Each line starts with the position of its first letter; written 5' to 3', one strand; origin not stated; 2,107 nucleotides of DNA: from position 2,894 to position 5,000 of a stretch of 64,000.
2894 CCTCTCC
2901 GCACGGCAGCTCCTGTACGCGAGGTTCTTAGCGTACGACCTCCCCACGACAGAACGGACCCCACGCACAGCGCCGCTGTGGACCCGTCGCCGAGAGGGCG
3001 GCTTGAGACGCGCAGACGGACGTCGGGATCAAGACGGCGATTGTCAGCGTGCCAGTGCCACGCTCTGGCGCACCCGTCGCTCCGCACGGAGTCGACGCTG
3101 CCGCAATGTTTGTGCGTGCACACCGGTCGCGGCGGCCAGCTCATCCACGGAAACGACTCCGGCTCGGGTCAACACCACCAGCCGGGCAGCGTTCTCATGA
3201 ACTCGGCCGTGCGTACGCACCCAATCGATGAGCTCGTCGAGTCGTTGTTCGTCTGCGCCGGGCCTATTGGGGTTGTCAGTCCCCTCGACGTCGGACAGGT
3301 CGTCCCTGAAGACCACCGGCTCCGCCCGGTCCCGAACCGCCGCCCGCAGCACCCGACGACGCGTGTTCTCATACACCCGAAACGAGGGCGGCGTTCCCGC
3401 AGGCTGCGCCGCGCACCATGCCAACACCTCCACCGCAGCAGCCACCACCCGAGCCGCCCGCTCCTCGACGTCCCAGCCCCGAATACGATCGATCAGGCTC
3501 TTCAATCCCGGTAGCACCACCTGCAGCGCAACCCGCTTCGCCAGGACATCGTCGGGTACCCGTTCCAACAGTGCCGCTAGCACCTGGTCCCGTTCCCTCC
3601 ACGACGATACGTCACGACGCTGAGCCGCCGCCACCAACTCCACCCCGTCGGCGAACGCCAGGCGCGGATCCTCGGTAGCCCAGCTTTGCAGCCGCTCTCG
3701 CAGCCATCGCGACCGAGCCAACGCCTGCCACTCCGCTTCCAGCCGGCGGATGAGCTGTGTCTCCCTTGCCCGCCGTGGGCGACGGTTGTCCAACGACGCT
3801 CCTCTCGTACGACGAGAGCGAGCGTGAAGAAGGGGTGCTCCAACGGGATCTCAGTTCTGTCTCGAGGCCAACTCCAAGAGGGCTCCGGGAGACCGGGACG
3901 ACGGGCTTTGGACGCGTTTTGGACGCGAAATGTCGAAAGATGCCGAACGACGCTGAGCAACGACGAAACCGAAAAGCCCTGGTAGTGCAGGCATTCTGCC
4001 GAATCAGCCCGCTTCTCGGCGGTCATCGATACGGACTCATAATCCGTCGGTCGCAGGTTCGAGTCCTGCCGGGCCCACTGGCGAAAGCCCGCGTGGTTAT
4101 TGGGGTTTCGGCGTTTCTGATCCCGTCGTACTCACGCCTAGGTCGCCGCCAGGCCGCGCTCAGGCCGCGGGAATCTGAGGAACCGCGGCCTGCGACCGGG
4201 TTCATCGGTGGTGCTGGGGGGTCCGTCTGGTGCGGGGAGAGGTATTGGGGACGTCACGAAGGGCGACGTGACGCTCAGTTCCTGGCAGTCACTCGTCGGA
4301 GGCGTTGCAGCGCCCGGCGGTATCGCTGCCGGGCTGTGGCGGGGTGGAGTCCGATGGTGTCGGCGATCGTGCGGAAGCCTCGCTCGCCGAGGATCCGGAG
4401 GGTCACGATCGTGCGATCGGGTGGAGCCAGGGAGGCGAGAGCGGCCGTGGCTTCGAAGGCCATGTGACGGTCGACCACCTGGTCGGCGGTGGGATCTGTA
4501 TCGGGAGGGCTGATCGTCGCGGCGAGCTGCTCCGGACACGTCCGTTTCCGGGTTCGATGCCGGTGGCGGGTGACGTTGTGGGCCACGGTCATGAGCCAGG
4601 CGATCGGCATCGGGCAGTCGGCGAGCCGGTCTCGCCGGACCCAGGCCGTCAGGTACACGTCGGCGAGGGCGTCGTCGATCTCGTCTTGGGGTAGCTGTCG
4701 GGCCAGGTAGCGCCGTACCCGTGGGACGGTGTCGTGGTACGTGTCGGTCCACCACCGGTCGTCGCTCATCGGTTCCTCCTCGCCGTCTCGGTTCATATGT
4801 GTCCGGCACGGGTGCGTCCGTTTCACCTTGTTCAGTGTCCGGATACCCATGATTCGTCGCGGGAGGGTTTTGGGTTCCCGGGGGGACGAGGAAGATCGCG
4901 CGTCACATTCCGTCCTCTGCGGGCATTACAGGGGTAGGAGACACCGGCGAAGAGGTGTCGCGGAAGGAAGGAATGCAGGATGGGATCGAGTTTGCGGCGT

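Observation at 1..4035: Lower-GC accessory block with a HEPN-like Rx4H protein paired with a sigma-region-4-like HTH protein and two unknown proteins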

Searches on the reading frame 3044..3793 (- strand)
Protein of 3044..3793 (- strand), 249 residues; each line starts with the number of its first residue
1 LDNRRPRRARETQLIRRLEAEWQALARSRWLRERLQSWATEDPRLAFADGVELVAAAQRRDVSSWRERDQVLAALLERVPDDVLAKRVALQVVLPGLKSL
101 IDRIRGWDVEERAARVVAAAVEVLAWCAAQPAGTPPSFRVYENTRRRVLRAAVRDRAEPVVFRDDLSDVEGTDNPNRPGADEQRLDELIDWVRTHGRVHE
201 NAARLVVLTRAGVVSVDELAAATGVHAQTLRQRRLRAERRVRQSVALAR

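Call 4: search_protein_families(library=pfam, proteins=[window:3044-3793:-], max_evalue=1)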
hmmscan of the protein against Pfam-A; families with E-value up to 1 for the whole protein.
window:3044-3793:- (249 aa): 3 families
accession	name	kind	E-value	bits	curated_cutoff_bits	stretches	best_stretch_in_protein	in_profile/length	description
PF19889.5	DUF6362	-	0.00064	20.5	31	1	159-237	16-94/98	Domain of unknown function (DUF6362)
PF18083.6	PutA_N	-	0.049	14.1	25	1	10-45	7-42/113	Proline utilization A N-terminal domain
PF17782.7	DprA_WH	-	0.26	11.8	22.9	1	209-231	21-43/61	DprA winged helix domain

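Call 5: search_protein_families(library=padloc, proteins=[window:3044-3793:-], max_evalue=1)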
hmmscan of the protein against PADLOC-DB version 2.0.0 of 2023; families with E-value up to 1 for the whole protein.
window:3044-3793:- (249 aa): 0 families

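Call 6: search_protein_families(library=ncbifam, proteins=[window:3044-3793:-], max_evalue=1)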
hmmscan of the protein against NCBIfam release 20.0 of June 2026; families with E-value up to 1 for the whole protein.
window:3044-3793:- (249 aa): 1 family
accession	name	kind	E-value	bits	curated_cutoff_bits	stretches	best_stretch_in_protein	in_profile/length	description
TIGR02937.1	sigma70-ECF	superfamily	0.031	13.9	42.9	1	146-243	65-163/165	sigma-70 family RNA polymerase sigma factor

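Call 26: find_homologous_proteins(query=window:3047-3793:-, max_evalue=0.001)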
Query window:3047-3793:- (249 aa): 259 proteins with E <= 0.001 among 8000 candidates; the best 120 are listed.
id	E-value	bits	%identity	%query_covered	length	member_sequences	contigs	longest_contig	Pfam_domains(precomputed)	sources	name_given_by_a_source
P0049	5.6e-131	453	98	90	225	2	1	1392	-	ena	-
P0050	3.3e-126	437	86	100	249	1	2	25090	-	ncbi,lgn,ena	-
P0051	1.1e-124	433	85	100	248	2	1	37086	-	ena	-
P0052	1.5e-120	419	83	99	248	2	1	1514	-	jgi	-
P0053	3.0e-120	418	84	100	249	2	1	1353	-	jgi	-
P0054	2.0e-104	366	74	92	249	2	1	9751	-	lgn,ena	-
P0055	4.1e-104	365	73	100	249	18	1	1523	-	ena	-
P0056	2.3e-100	353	71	100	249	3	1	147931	-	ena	-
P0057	6.2e-100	351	71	100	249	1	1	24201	-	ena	-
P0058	6.4e-99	348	72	99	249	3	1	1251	-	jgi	jgi:hypothetical protein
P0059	1.8e-98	347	74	97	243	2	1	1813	-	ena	-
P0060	2.6e-98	346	72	97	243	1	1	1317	-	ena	-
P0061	5.6e-98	345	71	100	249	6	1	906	-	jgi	jgi:hypothetical protein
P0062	1.2e-97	344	72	97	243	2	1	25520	-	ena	-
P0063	2.9e-97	343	70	97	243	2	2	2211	-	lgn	-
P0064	9.1e-97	341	71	100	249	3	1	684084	-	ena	-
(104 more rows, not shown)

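Call 28: find_related_loci(query=window:3047-3793:-, collection=genome_contigs, flank=10000)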
Query window:3047-3793:- (249 aa) in genome_contigs; peptide patterns used: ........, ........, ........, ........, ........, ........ (x = any residue, [..] = any of these).
599 stretches matched a pattern (row limit reached: there are more); 3 encode a relative of the query (tblastn E <= 1e-3); 3 distinct loci.
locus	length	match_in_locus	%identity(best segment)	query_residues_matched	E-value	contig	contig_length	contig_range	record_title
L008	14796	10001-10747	86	1-249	1e-116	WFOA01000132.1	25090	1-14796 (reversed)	MAG: Acidimicrobiia bacterium isolate S012_128 k151_408202, whole genome shotgun sequence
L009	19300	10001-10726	65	6-247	3e-96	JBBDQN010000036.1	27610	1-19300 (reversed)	MAG: Acidimicrobiia bacterium isolate LejiaC_62_17 Lejia_C_3945_length_27610_cov_10, whole genome shotgun sequence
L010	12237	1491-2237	63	1-249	3e-89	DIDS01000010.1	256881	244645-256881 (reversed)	MAG TPA_asm: Acidimicrobiia bacterium UBA5794 UBA5794_contig_91, whole genome shotgun sequence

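Call 35: search_protein_families(library=pfam, proteins=[L009:11156-12082:+, L009:12103-12369:+, L009:12373-12795:+, L009:12644-15289:+, L009:15112-16785:+, L008:10870-13515:-, L008:13454-14497:-, L008:13793-14353:+, L008:14350-14796:+, L009:8838-9338:+], max_evalue=0.01)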
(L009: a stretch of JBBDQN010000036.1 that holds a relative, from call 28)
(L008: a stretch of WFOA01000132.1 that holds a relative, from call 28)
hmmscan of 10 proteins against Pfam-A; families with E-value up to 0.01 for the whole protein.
L009:11156-12082:+ (308 aa): 1 family
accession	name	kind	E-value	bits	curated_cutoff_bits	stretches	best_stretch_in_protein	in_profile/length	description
PF12642.13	TpcC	-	1.2e-08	35.5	27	1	160-293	89-230/231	Conjugative transposon protein TcpC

L009:12103-12369:+ (88 aa): 1 family
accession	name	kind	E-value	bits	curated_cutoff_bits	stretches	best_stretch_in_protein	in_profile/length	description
PF04932.20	Wzy_C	-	0.0015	18.8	31.7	1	8-57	10-58/149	O-Antigen ligase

L009:12373-12795:+ (140 aa): 1 family
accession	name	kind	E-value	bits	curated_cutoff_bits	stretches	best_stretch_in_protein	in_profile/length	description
PF12648.12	TcpE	-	2.6e-05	25.1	29.9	1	11-90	1-78/100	TcpE family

L009:12644-15289:+ (881 aa): 3 families
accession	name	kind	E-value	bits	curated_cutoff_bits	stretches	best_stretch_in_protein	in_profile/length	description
PF12846.13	AAA_10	-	5.8e-48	164.2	27.5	1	508-847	20-360/362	AAA-like domain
PF01935.23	DUF87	-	0.00024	21.7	23.2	1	512-578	26-90/220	Helicase HerA, central domain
PF13401.12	AAA_22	-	0.0045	17.8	27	0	509-563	5-59/130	AAA domain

L009:15112-16785:+ (557 aa): 1 family
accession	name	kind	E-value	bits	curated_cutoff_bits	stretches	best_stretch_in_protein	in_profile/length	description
PF04610.19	TrbL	-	0.00034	20.9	25.9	1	329-469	64-208/215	TrbL/VirB6 plasmid conjugal transfer protein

L008:10870-13515:- (881 aa): 1 family
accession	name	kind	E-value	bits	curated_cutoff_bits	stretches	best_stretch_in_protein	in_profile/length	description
PF02811.25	PHP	-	5.8e-06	27.2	26.4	1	11-78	1-66/164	PHP domain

L008:13454-14497:- (347 aa): 0 families

L008:13793-14353:+ (186 aa): 0 families

L008:14350-14796:+ (149 aa): 0 families

L009:8838-9338:+ (166 aa): 0 families

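Call 37: find_encoding_contigs(protein=P0051, flank=10000, max_places=1)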
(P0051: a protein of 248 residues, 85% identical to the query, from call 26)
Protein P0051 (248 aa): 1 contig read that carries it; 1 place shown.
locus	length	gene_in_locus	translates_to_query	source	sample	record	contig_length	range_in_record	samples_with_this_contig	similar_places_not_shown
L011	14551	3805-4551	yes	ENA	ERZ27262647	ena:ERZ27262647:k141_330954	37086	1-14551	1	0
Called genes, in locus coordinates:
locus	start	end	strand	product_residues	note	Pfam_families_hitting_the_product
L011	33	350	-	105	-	PF01527:HTH_Tnp_1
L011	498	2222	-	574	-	PF03704:BTAD, PF13424:TPR_12 (weak)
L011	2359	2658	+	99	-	PF14026:SCO4226-like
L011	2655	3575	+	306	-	-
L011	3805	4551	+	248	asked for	-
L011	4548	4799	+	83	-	-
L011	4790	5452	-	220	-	-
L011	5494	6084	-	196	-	-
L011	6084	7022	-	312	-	PF18144:SMODS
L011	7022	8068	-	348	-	-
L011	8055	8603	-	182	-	PF00733:Asn_synthase, PF02568:ThiI (faint), PF06508:QueC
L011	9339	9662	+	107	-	-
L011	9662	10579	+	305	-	PF12642:TpcC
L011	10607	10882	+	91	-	-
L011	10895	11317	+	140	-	-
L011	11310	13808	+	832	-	PF12846:AAA_10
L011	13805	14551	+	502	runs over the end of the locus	PF04610:TrbL (weak)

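Call 38: find_encoding_contigs(protein=P0056, flank=10000, max_places=1)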
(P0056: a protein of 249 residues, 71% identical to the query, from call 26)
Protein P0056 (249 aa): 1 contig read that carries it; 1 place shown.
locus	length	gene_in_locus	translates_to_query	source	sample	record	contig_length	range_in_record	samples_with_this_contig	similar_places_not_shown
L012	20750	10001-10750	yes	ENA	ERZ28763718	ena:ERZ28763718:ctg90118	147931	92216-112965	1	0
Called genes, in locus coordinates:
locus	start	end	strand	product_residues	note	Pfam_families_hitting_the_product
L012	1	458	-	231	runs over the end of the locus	PF01019:G_glu_transpept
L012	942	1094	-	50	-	-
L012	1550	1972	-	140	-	PF01243:PNPOx_N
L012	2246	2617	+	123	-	-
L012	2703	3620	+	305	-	PF00135:COesterase, PF20434:BD-FAE, PF07859:Abhydrolase_3, PF00326:Peptidase_S9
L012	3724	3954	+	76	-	-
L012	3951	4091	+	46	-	-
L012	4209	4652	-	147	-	PF02810:SEC-C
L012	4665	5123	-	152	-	-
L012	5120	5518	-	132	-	-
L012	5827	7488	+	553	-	PF00239:Resolvase, PF07508:Recombinase, PF13408:Zn_ribbon_recom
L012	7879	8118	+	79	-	-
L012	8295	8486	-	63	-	-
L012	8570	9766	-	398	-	PF01527:HTH_Tnp_1, PF13384:HTH_23, PF13518:HTH_28, PF13551:HTH_29, PF13565:HTH_32, PF00665:rve, PF13683:rve_3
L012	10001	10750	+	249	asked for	-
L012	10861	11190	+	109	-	-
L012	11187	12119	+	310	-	PF12642:TpcC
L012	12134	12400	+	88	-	-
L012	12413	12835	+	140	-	-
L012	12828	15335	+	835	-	PF12846:AAA_10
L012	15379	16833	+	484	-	-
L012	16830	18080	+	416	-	PF13406:SLT_2 (faint), PF01551:Peptidase_M23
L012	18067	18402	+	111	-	-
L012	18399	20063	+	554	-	PF02534:T4SS-DNA_transf, PF10412:TrwB_AAD_bind, PF12696:TraG-D_C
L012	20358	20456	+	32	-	-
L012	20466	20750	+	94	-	-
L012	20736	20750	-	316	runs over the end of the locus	PF08843:AbiEii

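Call 39: find_encoding_contigs(protein=P0064, flank=10000, max_places=1)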
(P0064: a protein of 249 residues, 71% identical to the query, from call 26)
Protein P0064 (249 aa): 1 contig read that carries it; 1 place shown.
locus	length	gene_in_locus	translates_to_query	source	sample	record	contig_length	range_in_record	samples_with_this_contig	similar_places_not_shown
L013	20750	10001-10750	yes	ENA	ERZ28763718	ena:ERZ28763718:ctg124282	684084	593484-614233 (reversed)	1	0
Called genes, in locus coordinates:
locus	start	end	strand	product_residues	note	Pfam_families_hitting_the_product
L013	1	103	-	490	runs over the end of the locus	PF01527:HTH_Tnp_1 (weak), PF13384:HTH_23, PF13518:HTH_28, PF13542:HTH_Tnp_ISL3 (weak), PF13551:HTH_29, PF13565:HTH_32, PF00665:rve, PF13683:rve_3, +2 more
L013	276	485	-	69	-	-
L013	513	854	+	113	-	-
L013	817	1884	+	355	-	-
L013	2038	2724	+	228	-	PF19570:DUF6088 (weak)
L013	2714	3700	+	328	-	PF08843:AbiEii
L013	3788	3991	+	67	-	-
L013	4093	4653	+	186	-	PF00589:Phage_integrase (weak)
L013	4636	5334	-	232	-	PF22557:DuOB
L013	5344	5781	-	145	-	PF04343:DUF488, PF22751:DUF488-N3a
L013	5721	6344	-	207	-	PF04343:DUF488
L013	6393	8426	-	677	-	PF13589:HATPase_c_3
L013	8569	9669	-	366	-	PF13565:HTH_32, PF00665:rve, PF13683:rve_3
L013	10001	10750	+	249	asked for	-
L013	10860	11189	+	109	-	-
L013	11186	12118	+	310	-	PF12642:TpcC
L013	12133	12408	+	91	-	-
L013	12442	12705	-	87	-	-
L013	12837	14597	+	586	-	PF12846:AAA_10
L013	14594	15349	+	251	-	PF12846:AAA_10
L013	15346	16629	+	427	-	-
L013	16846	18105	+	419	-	PF13406:SLT_2 (weak), PF01551:Peptidase_M23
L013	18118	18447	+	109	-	-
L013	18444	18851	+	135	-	-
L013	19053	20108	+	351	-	PF10412:TrwB_AAD_bind, PF02534:T4SS-DNA_transf, PF12696:TraG-D_C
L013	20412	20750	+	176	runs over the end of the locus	PF02566:OsmC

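Call 63: search_protein_families(library=phrogs, proteins=[window:3047-3793:-], max_evalue=0.1)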
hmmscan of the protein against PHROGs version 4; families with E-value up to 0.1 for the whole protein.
window:3047-3793:- (249 aa): 0 families

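Call 83: search_protein_families(library=pfam, alignment_id=A5, max_evalue=1)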
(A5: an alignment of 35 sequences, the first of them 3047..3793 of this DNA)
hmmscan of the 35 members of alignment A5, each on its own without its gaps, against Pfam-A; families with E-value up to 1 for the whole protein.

A. member 1, window:3047-3793:- (249 aa): 3 families
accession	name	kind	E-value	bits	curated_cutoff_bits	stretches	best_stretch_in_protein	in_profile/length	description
PF19889.5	DUF6362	-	0.00064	20.5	31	1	159-237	16-94/98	Domain of unknown function (DUF6362)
PF18083.6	PutA_N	-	0.049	14.1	25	1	10-45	7-42/113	Proline utilization A N-terminal domain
PF17782.7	DprA_WH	-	0.26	11.8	22.9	1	209-231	21-43/61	DprA winged helix domain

B. families by the number of members that match (of 35 scanned): 36 families (the first 25 are shown)
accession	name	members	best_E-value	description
PF08281.18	Sigma70_r4_2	23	5.1e-06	Sigma-70, region 4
PF07638.17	Sigma70_ECF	19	0.0011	ECF sigma factor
PF08956.15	DUF1869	11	0.00087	Domain of unknown function (DUF1869)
PF12840.13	HTH_20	6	0.0029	Helix-turn-helix domain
PF08220.18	HTH_DeoR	6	0.0052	DeoR-like helix-turn-helix domain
PF15660.11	Imm75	5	0.0015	Putative Immunity protein 75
PF01527.26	HTH_Tnp_1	5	0.011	Transposase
PF18083.6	PutA_N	5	0.026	Proline utilization A N-terminal domain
PF19889.5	DUF6362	4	0.00064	Domain of unknown function (DUF6362)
PF13384.12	HTH_23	3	0.011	Homeodomain-like domain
PF19960.5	EAD7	3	0.025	Effector-associated domain 7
PF13412.12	HTH_24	3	0.048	Winged helix-turn-helix DNA-binding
PF13556.12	HTH_30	2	0.04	PucR C-terminal helix-turn-helix domain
PF24964.1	DUF7769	2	0.049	Domain of unknown function (DUF7769)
PF02796.21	HTH_7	2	0.051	Helix-turn-helix domain of resolvase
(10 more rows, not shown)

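Call 102: search_protein_families(library=pfam, proteins=[L011:4790-5452:-, L011:7022-8068:-], max_evalue=0.1)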
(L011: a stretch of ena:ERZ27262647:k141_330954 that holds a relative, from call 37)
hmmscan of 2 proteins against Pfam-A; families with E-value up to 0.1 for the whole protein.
L011:4790-5452:- (220 aa): 0 families

L011:7022-8068:- (348 aa): 1 family
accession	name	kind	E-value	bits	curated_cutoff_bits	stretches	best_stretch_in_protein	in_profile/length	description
PF17863.7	AAA_lid_2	-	0.062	13.5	22.7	0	155-172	23-40/74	AAA lid domain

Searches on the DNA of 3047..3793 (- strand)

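Call 32: search_rna_families(sources=[L008, L009, L010], threshold=evalue, max_evalue=1)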
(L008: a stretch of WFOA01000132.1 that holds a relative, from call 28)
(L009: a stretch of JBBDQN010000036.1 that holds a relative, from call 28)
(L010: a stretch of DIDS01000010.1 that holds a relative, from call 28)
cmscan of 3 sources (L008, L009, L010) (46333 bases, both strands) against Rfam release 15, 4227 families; matches with E-value up to 1: 3.
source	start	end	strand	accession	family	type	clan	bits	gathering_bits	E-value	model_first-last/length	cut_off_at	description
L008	9719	9787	-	RF00005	tRNA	Gene; tRNA;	CL00001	33.2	29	0.003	1-71/71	no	tRNA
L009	14516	14595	+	RF00829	mir-149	Gene; miRNA;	-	31.3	79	0.22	1-86/86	no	mir-149 microRNA precursor family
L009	2828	3006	-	RF00260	HepC_CRE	Cis-reg;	-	19.8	140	0.47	1-176/176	no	Hepatitis C virus (HCV) cis-acting replication element (CRE)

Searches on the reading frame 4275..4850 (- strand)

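Call 48: search_protein_families(library=pfam, proteins=[window:4275-4850:-], max_evalue=0.01)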
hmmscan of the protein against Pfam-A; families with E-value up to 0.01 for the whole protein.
window:4275-4850:- (191 aa): 4 families
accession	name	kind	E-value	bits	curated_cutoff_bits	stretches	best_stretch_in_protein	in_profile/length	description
PF08281.18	Sigma70_r4_2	-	4.3e-08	33.1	25.7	1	135-184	5-54/54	Sigma-70, region 4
PF04545.22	Sigma70_r4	-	3.6e-07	30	24.1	1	137-185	1-49/50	Sigma-70, region 4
PF04542.20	Sigma70_r2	-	4.6e-06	26.8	24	1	38-104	2-71/71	Sigma-70 region 2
PF19889.5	DUF6362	-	0.00013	22.7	31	1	119-183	37-97/98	Domain of unknown function (DUF6362)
